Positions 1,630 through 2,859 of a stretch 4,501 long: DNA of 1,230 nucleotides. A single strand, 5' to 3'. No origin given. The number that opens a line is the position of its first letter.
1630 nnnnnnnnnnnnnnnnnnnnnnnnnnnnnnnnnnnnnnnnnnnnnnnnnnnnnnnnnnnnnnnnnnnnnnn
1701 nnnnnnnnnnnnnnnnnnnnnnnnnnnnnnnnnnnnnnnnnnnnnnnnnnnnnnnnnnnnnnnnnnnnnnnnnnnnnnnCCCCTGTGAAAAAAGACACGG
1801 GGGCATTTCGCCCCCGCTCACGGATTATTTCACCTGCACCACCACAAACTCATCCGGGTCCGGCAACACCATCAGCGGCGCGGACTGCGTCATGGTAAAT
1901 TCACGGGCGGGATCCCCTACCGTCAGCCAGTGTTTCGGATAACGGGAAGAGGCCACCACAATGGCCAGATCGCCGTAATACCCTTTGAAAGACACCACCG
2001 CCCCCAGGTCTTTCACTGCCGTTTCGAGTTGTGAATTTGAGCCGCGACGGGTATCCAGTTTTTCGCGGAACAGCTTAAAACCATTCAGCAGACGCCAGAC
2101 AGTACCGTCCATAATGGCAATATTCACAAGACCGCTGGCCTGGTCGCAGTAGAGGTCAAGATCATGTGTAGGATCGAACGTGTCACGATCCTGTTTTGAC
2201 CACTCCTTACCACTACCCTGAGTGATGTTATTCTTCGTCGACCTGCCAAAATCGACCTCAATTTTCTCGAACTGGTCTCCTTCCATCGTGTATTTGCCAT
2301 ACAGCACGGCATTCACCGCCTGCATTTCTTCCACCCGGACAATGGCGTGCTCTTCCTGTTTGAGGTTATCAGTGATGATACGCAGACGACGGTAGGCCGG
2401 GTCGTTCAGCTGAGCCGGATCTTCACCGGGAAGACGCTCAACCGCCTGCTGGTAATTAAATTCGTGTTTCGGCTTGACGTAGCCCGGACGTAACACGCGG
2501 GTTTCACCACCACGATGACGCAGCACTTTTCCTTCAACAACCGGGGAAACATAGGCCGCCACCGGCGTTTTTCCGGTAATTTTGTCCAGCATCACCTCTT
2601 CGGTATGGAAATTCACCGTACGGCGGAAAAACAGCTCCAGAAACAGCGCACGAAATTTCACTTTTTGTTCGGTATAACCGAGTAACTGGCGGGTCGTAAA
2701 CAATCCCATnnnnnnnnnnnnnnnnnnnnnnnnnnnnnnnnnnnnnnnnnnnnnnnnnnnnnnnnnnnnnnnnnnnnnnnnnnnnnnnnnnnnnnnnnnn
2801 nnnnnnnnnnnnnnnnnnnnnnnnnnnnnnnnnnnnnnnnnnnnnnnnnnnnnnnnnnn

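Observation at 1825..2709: Major capsid protein E homolog lacks about 47 residues in-frame relative to lambda gpE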

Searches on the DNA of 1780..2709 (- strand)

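Call 4: search_dna_similar(query=window:1825-2709:-, collection=phages, mode=near, max_rows=40)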
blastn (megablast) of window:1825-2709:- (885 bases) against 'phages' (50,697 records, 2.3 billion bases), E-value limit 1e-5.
Records with a match: 21; places in all: 21; records where one place covers at least 80% of the query: 20.
Best place of each record, by identity: 95-99% 14; 90-95% 7.
By first word of the organism name: Escherichia 20; Aeromonas 1.
By host as written in the record: - 6; Escherichia coli 4; Escherichia coli C 4; Escherichia coli ECOR13 2; Escherichia coli str. K-12 substr. MG1655 2; Escherichia coli O111 1; Escherichia coli 204576 1; Aeromonas hydrophila 1.
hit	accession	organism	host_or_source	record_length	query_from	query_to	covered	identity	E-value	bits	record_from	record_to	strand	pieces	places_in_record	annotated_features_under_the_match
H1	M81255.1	Escherichia phage 21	-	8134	1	885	100%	96.4%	0e+0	1475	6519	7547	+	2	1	7: major capsid protein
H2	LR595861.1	Escherichia virus Lambda_4C10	-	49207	1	885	100%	96.4%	0e+0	1475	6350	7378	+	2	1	Phage major capsid protein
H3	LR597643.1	Escherichia phage ev017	-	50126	1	885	100%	96.4%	0e+0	1475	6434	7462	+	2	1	Phage major capsid protein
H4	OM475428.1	Escherichia phage 1W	Escherichia coli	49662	1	885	100%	96.4%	0e+0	1475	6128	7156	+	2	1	major capsid protein E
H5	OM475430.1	Escherichia phage 3W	Escherichia coli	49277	1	885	100%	96.4%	0e+0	1475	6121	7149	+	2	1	major capsid protein E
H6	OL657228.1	Escherichia phage 21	Escherichia coli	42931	1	885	100%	96.4%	0e+0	1475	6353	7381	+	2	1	major capsid protein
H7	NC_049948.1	Escherichia phage ev017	-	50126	1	885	100%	96.4%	0e+0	1475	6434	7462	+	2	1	minor capsid protein E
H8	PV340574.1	Escherichia phage PhiR63_2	Escherichia coli ECOR13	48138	1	885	100%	96.4%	0e+0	1475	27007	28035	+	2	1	major capsid protein E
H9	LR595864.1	Escherichia phage 4A7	-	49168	1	885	100%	96.3%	0e+0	1469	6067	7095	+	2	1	Phage major capsid protein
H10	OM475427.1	Escherichia phage D2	Escherichia coli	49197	1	885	100%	96.3%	0e+0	1469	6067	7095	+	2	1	major capsid protein E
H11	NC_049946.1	Escherichia phage 4A7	-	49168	1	885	100%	96.3%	0e+0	1469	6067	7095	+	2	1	major capsid protein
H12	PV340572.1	Escherichia phage PhiR57_1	Escherichia coli ECOR13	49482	1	885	100%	96.3%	0e+0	1469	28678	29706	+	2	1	major capsid protein E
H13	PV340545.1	Escherichia phage PhiR5_1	Escherichia coli C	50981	1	885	100%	95.3%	0e+0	1419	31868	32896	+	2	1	major capsid protein E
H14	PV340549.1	Escherichia phage PhiR12_1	Escherichia coli str. K-12 substr. ...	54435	1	885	100%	92.7%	0e+0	1292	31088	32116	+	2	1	major capsid protein E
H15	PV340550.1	Escherichia phage PhiR12_2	Escherichia coli str. K-12 substr. ...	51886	1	885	100%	92.7%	0e+0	1292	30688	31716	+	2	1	major capsid protein E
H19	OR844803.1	Escherichia phage ECO111 5-P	Escherichia coli O111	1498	1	758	86%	94.9%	0e+0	1184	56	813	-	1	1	record has no annotation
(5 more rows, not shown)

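Call 5: get_annotated_region(hit=H6, flank=3000)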
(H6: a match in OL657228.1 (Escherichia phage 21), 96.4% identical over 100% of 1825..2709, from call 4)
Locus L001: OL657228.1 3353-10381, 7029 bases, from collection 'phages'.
description: Escherichia phage 21, complete genome.
organism: Escherichia phage 21 (NCBI taxid 2910191)
taxonomy: Viruses; Duplodnaviria; Heunggongvirae; Uroviricota; Caudoviricetes; Jouyvirus
host: Escherichia coli; source: paris sewer late 1950s; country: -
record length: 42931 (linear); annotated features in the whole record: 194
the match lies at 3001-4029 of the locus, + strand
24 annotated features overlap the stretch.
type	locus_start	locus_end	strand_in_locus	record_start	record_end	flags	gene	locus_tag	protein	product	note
CDS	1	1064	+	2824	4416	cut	-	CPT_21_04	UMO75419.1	portal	BLASTp e-value=0 similarity to phage lambda (NC_001416.1) gene B lambdap04 NP_040583.1 protein capsid component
regulatory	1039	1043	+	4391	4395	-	-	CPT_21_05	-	ribosome_binding_site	-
CDS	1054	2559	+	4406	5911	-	-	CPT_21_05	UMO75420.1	capsid protease/scaffolding protein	BLASTp e-value=4.86705e-139 similarity to phage lambda (NC_001416.1) gene C lambdap05 NP_040584.1 protein capsid ...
regulatory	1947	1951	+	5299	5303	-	-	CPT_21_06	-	ribosome_binding_site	-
CDS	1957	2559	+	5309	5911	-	-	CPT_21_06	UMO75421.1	scaffolding protein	BLASTp e-value=4.86705e-139 similarity to phage lambda (NC_001416.1) gene Nu3 lambdap05 NP_040584.1 protein capsid ...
protein_bind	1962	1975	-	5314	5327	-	-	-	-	transcription factor CII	CII binding site matches ttgynnnnnnttgy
protein_bind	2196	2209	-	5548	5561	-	-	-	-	transcription factor CII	CII binding site matches ttgynnnnnnttgy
regulatory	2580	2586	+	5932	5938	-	-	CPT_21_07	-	ribosome_binding_site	-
CDS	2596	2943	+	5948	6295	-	-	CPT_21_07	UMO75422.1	head decoration protein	BLASTp e-value=3.65276e-32 similarity to phage lambda (NC_001416.1) gene D lambdap07 NP_040586.1 head-DNA stabilization ...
regulatory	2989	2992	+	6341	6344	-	-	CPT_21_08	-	ribosome_binding_site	-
CDS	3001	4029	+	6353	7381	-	-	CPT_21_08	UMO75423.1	major capsid protein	-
regulatory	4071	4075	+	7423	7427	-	-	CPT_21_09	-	ribosome_binding_site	-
CDS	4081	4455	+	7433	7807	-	-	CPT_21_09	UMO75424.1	DNA packaging protein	BLASTp similarity to phage lambda (NC_001416.1) gene FI lambdap10 NP_040588.1 DNA packaging protein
regulatory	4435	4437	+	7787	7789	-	-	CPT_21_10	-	ribosome_binding_site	-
CDS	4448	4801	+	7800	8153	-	-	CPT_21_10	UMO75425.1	distal head completion protein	BLASTp e-value=7.57398e-52 similarity to phage lambda (NC_001416.1) gene FII lambdap10 NP_040589.1 head-tail joining ...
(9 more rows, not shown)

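Call 13: search_dna_similar(query=window:1926-1985:-, collection=ecoli_genomes, mode=near, max_evalue=1e-15, max_rows=60, rows=spread)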
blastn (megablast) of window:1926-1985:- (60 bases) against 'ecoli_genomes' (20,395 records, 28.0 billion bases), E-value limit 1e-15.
Records with a match: 117; places in all: 117; records where one place covers at least 80% of the query: 117.
Genomes with a match: 117 of 5426; with a place that covers at least 80% of the query: 117. Places per genome that has any: lowest 1, median 1, highest 1. On chromosomes: 117 places; on plasmids: 0.
Best place of each record, by identity: >=99% 117.
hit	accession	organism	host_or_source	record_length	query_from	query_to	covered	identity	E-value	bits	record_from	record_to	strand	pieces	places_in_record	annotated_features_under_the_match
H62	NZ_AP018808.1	Escherichia coli strain E2865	Bos taurus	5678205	1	60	100%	100.0%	2e-22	111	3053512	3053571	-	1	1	major capsid protein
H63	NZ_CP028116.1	Escherichia coli O26 str. RM8426 strain RM8426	Creek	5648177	1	60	100%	100.0%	2e-22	111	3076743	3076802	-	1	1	major capsid protein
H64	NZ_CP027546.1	Escherichia coli strain 2013C-4187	Homo sapiens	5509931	1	60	100%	100.0%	2e-22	111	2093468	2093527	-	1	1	major capsid protein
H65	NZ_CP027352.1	Escherichia coli strain 2012C-4606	missing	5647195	1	60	100%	100.0%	2e-22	111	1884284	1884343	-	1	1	major capsid protein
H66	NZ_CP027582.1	Escherichia coli strain 2013C-4538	Homo sapiens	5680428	1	60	100%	100.0%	2e-22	111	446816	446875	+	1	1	major capsid protein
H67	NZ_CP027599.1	Escherichia coli strain 97-3250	Homo sapiens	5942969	1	60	100%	100.0%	2e-22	111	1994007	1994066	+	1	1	major capsid protein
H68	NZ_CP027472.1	Escherichia coli strain 2014C-3050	missing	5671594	1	60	100%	100.0%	2e-22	111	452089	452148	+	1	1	major capsid protein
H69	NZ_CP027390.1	Escherichia coli strain 2015C-4944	missing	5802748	1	60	100%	100.0%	2e-22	111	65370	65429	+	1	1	major capsid protein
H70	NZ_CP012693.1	Escherichia coli strain FORC_028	Homo sapiens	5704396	1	60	100%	100.0%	2e-22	111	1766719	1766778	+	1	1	major capsid protein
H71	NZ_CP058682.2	Escherichia coli strain MBT-5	ready to eat mixed salad leaves ...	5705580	1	60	100%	100.0%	2e-22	111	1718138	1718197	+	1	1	major capsid protein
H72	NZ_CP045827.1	Escherichia coli strain AUSMDU00014361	Homo sapiens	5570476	1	60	100%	100.0%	2e-22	111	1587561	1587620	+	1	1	major capsid protein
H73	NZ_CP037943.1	Escherichia coli strain CFSAN027343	Homo sapiens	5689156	1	60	100%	100.0%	2e-22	111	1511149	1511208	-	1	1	major capsid protein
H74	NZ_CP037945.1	Escherichia coli strain CFSAN027346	Homo sapiens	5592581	1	60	100%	100.0%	2e-22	111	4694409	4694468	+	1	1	major capsid protein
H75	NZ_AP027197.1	Escherichia coli strain 02E060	Homo sapiens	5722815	1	60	100%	100.0%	2e-22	111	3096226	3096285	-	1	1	major capsid protein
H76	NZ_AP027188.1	Escherichia coli strain PV0838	Homo sapiens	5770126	1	60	100%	100.0%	2e-22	111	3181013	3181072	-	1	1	major capsid protein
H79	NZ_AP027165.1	Escherichia coli strain H19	Homo sapiens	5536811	1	60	100%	100.0%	2e-22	111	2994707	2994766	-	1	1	major capsid protein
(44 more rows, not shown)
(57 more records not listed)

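Call 19: get_annotated_region(hit=H79, flank=20000)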
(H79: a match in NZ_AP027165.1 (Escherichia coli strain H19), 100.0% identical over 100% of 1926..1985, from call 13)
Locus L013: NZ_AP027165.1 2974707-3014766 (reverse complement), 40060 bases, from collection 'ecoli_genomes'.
description: Escherichia coli strain H19 chromosome, complete genome
organism: Escherichia coli strain H19 (NCBI taxid 562)
replicon: chromosome; assembly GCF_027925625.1
host: Homo sapiens; source: missing; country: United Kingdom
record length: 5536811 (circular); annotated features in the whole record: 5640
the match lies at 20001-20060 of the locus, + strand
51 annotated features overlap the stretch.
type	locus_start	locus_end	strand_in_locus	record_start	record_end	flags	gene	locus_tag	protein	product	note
CDS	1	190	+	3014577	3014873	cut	-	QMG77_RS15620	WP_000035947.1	CII family transcriptional regulator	-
CDS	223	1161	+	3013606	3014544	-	-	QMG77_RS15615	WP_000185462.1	replication protein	-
CDS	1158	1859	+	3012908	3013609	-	-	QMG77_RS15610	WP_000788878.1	replication protein P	-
CDS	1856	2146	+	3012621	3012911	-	-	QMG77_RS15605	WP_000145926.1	protein ren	-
CDS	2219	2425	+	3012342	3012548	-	-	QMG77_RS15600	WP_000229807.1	hypothetical protein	-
CDS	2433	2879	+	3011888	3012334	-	-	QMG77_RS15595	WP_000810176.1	recombination protein NinB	-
CDS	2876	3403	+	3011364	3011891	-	-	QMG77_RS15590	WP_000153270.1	phage N-6-adenine-methyltransferase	-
CDS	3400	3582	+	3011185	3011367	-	-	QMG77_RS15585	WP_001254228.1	NinE family protein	-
CDS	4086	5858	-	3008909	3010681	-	-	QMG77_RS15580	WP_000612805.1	hypothetical protein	-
CDS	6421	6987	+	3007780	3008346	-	-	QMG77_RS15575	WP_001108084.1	HNH endonuclease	-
CDS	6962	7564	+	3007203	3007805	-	-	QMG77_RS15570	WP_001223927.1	recombination protein NinG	-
CDS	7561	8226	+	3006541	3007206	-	-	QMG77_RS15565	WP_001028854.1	serine/threonine protein phosphatase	-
CDS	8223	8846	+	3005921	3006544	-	-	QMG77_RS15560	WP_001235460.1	antitermination protein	-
CDS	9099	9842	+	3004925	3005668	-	-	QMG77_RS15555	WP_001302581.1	hypothetical protein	-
CDS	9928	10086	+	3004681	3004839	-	-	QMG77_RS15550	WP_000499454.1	DUF3927 family protein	-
CDS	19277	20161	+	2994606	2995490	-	-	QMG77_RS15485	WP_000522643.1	major capsid protein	-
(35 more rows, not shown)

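Call 20: search_dna_similar(query=window:1780-2200:+, collection=ecoli_genomes, mode=near, max_rows=30, max_evalue=1e-100)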
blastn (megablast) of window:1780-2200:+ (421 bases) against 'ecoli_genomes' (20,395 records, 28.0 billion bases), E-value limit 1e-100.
Records with a match: 1343; places in all: 1807; records where one place covers at least 80% of the query: 117.
Genomes with a match: 1341 of 5426; with a place that covers at least 80% of the query: 117. Places per genome that has any: lowest 1, median 1, highest 5. On chromosomes: 1802 places; on plasmids: 5.
Best place of each record, by identity: >=99% 2; 95-99% 1096; 90-95% 245.
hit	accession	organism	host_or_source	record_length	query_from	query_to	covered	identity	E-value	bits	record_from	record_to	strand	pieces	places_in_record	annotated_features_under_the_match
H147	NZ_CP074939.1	Escherichia coli strain 06_3235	Homo sapiens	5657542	1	421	100%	98.6%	0e+0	745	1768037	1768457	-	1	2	major capsid protein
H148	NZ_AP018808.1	Escherichia coli strain E2865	Bos taurus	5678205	1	421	100%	97.4%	0e+0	717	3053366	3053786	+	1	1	major capsid protein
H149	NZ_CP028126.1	Escherichia coli O26 str. RM10386 strain RM10386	Bos taurus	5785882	1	421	100%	97.4%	0e+0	717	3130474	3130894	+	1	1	major capsid protein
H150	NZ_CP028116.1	Escherichia coli O26 str. RM8426 strain RM8426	Creek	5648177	1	421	100%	97.4%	0e+0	717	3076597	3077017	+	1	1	major capsid protein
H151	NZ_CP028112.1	Escherichia coli O103 str. RM8385 strain RM8385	Bos taurus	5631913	1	421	100%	97.4%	0e+0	717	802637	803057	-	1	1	major capsid protein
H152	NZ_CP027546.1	Escherichia coli strain 2013C-4187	Homo sapiens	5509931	1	421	100%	97.4%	0e+0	717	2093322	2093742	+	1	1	major capsid protein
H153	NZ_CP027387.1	Escherichia coli strain 2014C-3057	Homo sapiens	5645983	1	421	100%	97.4%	0e+0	717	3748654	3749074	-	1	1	major capsid protein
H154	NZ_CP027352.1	Escherichia coli strain 2012C-4606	missing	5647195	1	421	100%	97.4%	0e+0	717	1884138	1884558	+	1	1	major capsid protein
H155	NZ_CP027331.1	Escherichia coli strain 2013C-3277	Homo sapiens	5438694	1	421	100%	97.4%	0e+0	717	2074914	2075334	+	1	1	major capsid protein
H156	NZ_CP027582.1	Escherichia coli strain 2013C-4538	Homo sapiens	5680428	1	421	100%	97.4%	0e+0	717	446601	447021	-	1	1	major capsid protein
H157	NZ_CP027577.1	Escherichia coli strain 2013C-4225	Homo sapiens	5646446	1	421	100%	97.4%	0e+0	717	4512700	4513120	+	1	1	major capsid protein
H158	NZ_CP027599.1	Escherichia coli strain 97-3250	Homo sapiens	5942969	1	421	100%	97.4%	0e+0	717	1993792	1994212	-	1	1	major capsid protein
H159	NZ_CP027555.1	Escherichia coli strain 2013C-3513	Homo sapiens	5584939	1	421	100%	97.4%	0e+0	717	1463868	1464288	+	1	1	major capsid protein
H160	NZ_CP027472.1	Escherichia coli strain 2014C-3050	missing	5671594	1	421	100%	97.4%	0e+0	717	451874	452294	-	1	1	major capsid protein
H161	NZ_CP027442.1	Escherichia coli strain 2013C-3252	Homo sapiens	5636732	1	421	100%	97.4%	0e+0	717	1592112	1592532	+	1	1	major capsid protein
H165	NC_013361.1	Escherichia coli O26:H11 str. 11368 strain 11368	-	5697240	1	421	100%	97.4%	0e+0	717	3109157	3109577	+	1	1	major capsid protein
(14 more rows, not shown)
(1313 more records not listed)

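Call 21: get_annotated_region(hit=H147, flank=3000)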
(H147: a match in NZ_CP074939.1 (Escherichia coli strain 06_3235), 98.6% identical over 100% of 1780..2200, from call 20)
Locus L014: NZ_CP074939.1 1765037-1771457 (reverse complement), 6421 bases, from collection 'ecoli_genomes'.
description: Escherichia coli strain 06_3235 chromosome, complete genome
organism: Escherichia coli strain 06_3235 (NCBI taxid 562)
replicon: chromosome; assembly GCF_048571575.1
host: Homo sapiens; source: missing; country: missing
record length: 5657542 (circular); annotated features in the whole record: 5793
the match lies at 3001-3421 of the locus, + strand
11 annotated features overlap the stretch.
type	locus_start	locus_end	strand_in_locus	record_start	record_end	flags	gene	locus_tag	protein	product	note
CDS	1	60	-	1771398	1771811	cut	-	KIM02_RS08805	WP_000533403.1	phage tail assembly protein T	-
CDS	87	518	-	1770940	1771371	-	gpG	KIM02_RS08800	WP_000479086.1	phage tail assembly chaperone G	-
CDS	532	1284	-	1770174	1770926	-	-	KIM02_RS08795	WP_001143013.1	phage tail protein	-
CDS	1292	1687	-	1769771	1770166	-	-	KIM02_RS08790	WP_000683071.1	phage minor tail U family protein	-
CDS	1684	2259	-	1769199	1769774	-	-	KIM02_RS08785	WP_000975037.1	phage tail protein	-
CDS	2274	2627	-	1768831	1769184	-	-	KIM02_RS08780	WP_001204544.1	head-tail joining protein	-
CDS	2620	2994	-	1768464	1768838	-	gpFI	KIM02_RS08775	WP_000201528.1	DNA-packaging protein FI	-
CDS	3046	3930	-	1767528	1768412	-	-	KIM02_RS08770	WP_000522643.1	major capsid protein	-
CDS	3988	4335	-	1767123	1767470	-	-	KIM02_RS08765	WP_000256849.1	head decoration protein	-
CDS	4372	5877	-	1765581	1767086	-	-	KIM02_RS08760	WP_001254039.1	S49 family peptidase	-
CDS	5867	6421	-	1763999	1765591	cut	-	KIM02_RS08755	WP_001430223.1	phage portal protein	-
